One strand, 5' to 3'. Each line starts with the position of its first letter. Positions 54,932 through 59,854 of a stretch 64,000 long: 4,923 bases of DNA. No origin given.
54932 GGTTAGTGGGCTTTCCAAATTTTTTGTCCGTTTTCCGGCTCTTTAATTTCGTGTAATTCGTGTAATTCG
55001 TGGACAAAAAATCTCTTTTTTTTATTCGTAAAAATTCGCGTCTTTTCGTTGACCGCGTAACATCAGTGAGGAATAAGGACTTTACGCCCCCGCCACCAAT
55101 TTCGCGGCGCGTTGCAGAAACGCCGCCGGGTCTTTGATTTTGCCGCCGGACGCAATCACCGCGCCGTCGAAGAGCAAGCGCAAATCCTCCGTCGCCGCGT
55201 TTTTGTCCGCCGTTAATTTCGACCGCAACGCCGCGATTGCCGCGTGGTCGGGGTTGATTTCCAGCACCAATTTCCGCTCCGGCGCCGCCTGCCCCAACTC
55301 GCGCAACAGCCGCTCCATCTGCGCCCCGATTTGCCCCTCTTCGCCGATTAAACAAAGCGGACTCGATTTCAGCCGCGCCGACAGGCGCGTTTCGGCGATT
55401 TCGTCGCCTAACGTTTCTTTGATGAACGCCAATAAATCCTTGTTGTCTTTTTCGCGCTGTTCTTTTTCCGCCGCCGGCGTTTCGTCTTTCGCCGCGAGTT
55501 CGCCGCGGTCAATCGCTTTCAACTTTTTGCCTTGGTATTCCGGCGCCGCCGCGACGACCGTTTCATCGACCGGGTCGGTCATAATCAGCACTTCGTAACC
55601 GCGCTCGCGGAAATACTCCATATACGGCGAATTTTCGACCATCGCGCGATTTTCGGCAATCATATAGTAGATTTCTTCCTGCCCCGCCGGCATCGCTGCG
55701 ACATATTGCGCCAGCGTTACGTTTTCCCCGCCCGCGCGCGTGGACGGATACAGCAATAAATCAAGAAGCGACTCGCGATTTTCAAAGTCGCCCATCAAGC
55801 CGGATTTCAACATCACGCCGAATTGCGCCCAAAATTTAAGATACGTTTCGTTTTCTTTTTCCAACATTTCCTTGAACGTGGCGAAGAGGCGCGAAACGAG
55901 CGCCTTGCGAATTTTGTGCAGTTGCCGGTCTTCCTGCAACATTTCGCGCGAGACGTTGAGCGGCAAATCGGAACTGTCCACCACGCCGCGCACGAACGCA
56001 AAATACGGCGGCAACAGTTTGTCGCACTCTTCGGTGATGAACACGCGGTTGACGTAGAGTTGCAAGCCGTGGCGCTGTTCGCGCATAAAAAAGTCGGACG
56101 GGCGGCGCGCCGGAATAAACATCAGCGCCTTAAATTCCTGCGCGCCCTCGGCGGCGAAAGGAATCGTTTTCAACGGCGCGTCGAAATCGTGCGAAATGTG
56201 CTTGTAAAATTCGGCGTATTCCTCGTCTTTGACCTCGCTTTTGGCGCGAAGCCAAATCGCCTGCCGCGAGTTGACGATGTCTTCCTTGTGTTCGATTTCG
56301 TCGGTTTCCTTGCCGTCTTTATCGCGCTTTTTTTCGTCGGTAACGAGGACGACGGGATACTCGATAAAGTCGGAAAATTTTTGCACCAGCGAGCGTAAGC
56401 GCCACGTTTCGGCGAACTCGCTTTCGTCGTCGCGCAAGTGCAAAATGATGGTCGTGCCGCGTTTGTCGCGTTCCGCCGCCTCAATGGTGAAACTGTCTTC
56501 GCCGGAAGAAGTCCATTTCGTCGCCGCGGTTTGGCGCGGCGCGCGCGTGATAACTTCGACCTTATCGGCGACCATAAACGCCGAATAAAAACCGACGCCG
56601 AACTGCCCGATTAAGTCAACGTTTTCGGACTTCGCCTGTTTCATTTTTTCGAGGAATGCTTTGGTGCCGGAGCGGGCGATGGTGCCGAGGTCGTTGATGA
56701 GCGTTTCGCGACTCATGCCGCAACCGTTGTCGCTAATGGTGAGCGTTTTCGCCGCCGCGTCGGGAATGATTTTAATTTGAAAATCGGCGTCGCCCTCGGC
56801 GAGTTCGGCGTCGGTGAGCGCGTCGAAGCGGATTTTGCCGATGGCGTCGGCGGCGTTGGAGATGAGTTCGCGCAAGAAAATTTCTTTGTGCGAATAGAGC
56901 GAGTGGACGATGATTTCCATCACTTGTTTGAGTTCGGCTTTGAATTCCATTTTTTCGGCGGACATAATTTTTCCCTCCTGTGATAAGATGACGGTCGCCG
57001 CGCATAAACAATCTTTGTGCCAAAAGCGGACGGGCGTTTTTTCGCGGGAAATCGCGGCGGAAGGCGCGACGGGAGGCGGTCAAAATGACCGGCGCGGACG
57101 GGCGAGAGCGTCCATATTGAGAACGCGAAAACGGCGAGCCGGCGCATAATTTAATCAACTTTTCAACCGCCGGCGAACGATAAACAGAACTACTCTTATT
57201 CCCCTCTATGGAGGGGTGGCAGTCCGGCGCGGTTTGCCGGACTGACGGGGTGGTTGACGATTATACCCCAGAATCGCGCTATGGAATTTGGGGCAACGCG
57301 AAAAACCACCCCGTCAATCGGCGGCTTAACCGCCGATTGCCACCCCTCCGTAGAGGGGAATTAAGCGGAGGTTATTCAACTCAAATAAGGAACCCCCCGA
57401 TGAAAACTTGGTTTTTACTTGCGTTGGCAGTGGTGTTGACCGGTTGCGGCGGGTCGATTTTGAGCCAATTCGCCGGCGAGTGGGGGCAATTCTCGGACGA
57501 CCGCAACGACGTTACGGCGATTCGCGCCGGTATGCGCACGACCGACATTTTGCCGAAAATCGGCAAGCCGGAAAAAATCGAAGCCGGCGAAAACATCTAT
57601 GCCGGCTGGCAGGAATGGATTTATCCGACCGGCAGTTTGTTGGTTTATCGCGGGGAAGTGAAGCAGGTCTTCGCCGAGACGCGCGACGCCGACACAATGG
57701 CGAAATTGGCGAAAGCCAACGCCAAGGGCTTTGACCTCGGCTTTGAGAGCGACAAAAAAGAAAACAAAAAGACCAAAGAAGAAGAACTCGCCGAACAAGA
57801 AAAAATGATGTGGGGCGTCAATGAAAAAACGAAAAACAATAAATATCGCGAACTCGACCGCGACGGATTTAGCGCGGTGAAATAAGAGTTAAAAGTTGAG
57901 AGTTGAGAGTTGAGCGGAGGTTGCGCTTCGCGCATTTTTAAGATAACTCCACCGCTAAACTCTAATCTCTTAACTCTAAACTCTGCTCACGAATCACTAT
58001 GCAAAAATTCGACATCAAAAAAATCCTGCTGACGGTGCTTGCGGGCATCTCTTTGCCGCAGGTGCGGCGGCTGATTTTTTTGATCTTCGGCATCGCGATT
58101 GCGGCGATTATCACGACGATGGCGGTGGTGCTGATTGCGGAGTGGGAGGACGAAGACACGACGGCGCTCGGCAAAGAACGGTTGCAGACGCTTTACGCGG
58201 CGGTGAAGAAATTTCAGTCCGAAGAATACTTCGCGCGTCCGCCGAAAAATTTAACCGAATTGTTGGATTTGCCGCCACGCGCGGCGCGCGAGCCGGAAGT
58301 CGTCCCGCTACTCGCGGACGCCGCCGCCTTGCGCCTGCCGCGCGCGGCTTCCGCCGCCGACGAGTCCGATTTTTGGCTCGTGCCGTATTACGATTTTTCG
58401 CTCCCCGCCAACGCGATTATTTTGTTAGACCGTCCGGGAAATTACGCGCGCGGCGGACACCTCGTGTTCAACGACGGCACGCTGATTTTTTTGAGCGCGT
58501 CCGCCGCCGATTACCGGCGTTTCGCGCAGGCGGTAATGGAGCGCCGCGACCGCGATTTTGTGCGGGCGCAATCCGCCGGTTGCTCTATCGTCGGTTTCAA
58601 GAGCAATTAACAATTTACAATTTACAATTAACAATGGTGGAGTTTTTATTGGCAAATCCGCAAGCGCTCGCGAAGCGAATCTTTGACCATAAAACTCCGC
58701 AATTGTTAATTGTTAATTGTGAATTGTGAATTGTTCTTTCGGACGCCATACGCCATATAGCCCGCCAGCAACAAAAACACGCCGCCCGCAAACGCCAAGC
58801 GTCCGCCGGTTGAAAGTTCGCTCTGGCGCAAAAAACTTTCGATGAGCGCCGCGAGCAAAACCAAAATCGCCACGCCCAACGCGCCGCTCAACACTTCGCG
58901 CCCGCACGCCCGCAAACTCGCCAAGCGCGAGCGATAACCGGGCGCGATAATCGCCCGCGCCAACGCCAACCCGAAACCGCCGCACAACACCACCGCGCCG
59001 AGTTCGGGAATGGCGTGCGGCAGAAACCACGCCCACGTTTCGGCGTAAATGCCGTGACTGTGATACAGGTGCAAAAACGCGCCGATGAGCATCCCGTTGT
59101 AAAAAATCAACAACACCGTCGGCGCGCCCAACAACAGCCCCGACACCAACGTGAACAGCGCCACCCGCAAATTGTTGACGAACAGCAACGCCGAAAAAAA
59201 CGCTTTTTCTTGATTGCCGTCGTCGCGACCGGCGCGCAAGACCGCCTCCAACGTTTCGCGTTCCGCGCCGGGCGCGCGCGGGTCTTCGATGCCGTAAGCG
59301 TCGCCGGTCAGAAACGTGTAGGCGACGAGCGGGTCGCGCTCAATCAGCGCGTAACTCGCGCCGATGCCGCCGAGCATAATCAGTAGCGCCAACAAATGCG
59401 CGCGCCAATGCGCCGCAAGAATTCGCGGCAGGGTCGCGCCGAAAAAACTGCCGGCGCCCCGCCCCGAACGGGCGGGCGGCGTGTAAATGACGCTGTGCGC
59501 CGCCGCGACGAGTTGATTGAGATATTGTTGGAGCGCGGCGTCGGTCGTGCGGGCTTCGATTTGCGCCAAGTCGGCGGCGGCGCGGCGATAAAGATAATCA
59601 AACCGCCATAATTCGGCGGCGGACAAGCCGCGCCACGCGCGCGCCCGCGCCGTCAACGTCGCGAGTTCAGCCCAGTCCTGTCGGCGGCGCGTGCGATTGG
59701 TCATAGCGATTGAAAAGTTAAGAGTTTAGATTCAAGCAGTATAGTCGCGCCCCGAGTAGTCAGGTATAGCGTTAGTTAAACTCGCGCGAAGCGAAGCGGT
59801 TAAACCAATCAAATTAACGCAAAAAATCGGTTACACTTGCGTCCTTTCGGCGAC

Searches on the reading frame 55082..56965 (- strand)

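Call 90: search_protein_families(library=pfam, proteins=[window:55082-56965:-], max_evalue=0.0001)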
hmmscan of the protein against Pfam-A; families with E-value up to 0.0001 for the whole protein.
window:55082-56965:- (627 aa): 3 families
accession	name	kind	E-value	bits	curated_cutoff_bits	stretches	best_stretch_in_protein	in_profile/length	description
PF00183.23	HSP90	-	6.7e-130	434.9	24.4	1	209-624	60-486/518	Hsp90 protein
PF13589.12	HATPase_c_3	-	6.7e-09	36.3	25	1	29-152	5-104/137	Histidine kinase-, DNA gyrase B-, and HSP90-like ATPase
PF02518.31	HATPase_c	-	1.9e-06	28.7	26.4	1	31-179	10-109/111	Histidine kinase-, DNA gyrase B-, and HSP90-like ATPase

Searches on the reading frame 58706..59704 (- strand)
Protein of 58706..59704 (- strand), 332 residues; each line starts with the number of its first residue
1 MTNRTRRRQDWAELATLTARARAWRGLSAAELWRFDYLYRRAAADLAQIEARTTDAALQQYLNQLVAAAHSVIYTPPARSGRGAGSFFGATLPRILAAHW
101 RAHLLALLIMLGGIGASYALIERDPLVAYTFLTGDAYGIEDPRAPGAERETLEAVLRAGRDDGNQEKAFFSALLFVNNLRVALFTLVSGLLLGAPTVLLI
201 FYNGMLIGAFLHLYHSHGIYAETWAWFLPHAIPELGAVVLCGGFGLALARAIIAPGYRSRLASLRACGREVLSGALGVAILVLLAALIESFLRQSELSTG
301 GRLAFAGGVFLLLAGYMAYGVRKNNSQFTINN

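Call 90: search_protein_families(library=pfam, proteins=[window:58706-59704:-], max_evalue=0.0001)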
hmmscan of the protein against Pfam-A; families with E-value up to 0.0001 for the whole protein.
window:58706-59704:- (332 aa): 1 family
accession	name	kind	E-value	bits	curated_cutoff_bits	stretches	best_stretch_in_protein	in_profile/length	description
PF01944.22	SpoIIM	-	3.5e-31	108.8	26.9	1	107-292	2-161/163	Stage II sporulation protein M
